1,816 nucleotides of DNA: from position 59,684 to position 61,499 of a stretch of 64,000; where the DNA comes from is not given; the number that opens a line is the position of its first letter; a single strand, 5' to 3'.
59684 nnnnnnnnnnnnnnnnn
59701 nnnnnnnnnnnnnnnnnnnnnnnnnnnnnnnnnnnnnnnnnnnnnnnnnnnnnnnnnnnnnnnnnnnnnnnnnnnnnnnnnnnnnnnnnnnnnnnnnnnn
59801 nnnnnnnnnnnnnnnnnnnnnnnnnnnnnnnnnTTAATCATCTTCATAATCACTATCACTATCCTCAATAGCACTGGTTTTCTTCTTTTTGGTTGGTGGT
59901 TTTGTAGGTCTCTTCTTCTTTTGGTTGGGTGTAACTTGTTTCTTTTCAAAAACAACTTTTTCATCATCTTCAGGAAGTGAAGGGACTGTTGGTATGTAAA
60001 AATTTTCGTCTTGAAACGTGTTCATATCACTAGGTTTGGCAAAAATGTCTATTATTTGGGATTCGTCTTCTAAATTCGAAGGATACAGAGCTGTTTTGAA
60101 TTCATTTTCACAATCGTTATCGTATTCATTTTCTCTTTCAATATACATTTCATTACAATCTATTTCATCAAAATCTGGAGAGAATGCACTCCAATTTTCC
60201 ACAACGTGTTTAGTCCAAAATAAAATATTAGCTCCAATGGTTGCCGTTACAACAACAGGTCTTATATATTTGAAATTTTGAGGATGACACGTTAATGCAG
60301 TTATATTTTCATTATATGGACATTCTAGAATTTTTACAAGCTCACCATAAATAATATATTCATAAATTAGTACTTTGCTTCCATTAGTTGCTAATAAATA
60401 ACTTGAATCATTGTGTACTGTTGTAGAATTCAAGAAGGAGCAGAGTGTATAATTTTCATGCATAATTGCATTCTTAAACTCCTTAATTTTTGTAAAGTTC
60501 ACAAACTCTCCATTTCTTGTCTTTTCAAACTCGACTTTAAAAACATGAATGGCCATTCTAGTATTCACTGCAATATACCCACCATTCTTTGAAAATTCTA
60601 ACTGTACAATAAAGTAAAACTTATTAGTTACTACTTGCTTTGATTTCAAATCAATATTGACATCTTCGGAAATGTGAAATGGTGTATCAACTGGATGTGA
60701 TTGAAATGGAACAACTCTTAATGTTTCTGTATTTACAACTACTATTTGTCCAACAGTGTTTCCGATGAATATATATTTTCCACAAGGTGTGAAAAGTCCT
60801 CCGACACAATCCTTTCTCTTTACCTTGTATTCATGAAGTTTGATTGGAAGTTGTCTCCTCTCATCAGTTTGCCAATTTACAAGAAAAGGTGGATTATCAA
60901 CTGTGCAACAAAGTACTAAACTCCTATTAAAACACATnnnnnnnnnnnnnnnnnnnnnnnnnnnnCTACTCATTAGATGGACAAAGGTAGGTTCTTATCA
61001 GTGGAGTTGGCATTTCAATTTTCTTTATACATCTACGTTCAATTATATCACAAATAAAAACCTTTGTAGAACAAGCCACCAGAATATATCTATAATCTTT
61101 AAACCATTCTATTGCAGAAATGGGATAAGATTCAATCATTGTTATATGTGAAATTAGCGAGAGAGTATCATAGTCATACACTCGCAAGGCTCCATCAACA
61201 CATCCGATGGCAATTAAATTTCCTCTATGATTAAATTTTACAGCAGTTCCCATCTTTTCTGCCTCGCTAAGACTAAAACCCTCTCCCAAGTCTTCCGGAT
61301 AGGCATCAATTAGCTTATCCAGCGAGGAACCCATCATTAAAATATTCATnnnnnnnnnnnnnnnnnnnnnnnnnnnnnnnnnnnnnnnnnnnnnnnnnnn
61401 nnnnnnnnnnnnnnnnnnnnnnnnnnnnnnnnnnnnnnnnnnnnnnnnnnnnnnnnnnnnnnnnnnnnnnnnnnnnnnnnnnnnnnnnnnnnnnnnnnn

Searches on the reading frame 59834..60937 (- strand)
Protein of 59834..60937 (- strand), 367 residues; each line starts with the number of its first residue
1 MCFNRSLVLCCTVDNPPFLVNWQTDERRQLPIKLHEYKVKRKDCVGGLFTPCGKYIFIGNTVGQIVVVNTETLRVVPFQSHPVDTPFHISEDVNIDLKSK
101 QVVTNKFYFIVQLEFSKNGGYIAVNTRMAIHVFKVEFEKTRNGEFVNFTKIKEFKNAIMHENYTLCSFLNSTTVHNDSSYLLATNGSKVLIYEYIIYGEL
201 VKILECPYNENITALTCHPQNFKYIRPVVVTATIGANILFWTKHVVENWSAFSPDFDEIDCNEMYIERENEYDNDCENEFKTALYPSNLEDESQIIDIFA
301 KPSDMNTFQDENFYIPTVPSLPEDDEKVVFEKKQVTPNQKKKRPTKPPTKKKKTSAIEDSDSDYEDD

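Call 30: search_protein_families(library=pfam, proteins=[window:59834-60937:-], max_evalue=0.001)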
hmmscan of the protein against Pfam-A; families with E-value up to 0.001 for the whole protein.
window:59834-60937:- (367 aa): 1 family
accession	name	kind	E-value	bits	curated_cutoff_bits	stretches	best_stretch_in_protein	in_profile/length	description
PF23414.1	Beta-prop_EML_2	-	1.8e-05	24.7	90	0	8-176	11-146/266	Echinoderm microtubule-associated protein second beta-propeller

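Call 55: search_solved_structures(query=window:59837-60937:-, max_evalue=0.001)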
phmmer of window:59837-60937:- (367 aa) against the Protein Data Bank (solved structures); distinct sequences matched with E-value up to 0.001: 6.
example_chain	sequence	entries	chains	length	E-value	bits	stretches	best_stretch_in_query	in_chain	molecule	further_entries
6kiu_N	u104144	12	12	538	1.8e-16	63.1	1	49-327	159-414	Retinoblastoma-binding protein 5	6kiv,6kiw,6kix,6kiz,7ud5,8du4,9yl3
6pwv_A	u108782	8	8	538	1.8e-16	63.1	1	49-327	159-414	Retinoblastoma-binding protein 5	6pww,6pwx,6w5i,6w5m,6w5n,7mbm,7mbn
5ov3_A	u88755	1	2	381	6.8e-16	61.3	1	110-281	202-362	Retinoblastoma-binding protein 5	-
6ven_M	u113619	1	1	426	2.9e-11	46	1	112-299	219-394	COMPASS component SWD1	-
6bx3_B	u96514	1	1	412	4e-11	45.5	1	112-284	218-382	COMPASS component SWD1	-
6chg_D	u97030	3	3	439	6.5e-06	28.4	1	178-280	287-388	KLLA0A08800p | Swd1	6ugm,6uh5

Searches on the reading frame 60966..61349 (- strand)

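Call 9: search_protein_families(library=pfam, proteins=[window:60966-61349:-], max_evalue=0.01)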
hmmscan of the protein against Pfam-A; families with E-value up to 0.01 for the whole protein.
window:60966-61349:- (127 aa): 12 families
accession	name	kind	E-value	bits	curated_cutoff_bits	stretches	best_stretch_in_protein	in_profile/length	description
PF23414.1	Beta-prop_EML_2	-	8.3e-08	32.4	90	1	28-95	36-102/266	Echinoderm microtubule-associated protein second beta-propeller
PF24807.1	WD40_CDC20-Fz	-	1e-07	32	200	1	24-102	44-120/292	CDC20/Fizzy WD40 domain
PF12894.13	ANAPC4_WD40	-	3.2e-06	27.7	22.9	1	35-83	42-89/91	Anaphase-promoting complex subunit 4 WD40 domain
PF25174.1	Beta-prop_THOC3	-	1.4e-05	24.7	305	1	31-117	171-257/272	THOC3 beta-propeller domain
PF24817.1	WD40_WDHD1_1st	-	2.8e-05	23.9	109.9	1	27-93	216-283/291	WDHD1 first WD40 domain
PF24814.1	WD40_Prp19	-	9.3e-05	22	320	1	30-115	134-219/281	Prp19 WD40 domain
PF00400.38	WD40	-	0.00028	21.8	27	0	35-59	15-39/39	WD domain, G-beta repeat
PF25175.1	Beta-prop_WDR5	-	0.00041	20.2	250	1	36-109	99-172/296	WDR5 beta-propeller domain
PF24805.1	EIF3I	-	0.0012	18.5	200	1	28-125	143-240/324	EIF3I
PF25173.1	Beta-prop_WDR3_1st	-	0.0013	18.9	154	1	27-111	25-109/184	WDR3 first beta-propeller domain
PF08662.17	eIF2A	-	0.002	18.5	20.5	1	34-95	103-164/194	Eukaryotic translation initiation factor eIF2A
PF24796.1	WDR55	-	0.0042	16.6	200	1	26-86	48-108/296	WDR55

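Call 54: search_protein_families(library=pfam, proteins=[window:60966-61349:-], max_evalue=5)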
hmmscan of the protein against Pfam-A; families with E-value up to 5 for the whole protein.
window:60966-61349:- (127 aa): 23 families
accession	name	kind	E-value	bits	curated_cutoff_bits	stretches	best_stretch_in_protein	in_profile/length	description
PF23414.1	Beta-prop_EML_2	-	8.3e-08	32.4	90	1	28-95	36-102/266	Echinoderm microtubule-associated protein second beta-propeller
PF24807.1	WD40_CDC20-Fz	-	1e-07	32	200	1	24-102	44-120/292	CDC20/Fizzy WD40 domain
PF12894.13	ANAPC4_WD40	-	3.2e-06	27.7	22.9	1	35-83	42-89/91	Anaphase-promoting complex subunit 4 WD40 domain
PF25174.1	Beta-prop_THOC3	-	1.4e-05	24.7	305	1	31-117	171-257/272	THOC3 beta-propeller domain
PF24817.1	WD40_WDHD1_1st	-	2.8e-05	23.9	109.9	1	27-93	216-283/291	WDHD1 first WD40 domain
PF24814.1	WD40_Prp19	-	9.3e-05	22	320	1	30-115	134-219/281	Prp19 WD40 domain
PF00400.38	WD40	-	0.00028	21.8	27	1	35-59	15-39/39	WD domain, G-beta repeat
PF25175.1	Beta-prop_WDR5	-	0.00041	20.2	250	1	36-109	99-172/296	WDR5 beta-propeller domain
PF24805.1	EIF3I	-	0.0012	18.5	200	1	28-125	143-240/324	EIF3I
PF25173.1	Beta-prop_WDR3_1st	-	0.0013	18.9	154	1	27-111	25-109/184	WDR3 first beta-propeller domain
PF08662.17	eIF2A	-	0.002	18.5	20.5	1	34-95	103-164/194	Eukaryotic translation initiation factor eIF2A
PF24796.1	WDR55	-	0.0042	16.6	200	1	26-86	48-108/296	WDR55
PF23410.3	Beta-prop_VPS8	-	0.013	15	28.9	1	31-111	21-104/358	Vps8 beta-propeller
PF13570.13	Beta-prop_ACSF4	-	0.025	14.4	133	1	40-114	58-132/329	Beta-alanine-activating enzyme, beta-propeller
PF25171.1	Beta-prop_WDR36-Utp21_1st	-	0.03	14.2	80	1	45-101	164-221/266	WDR36/Utp21 first beta-propeller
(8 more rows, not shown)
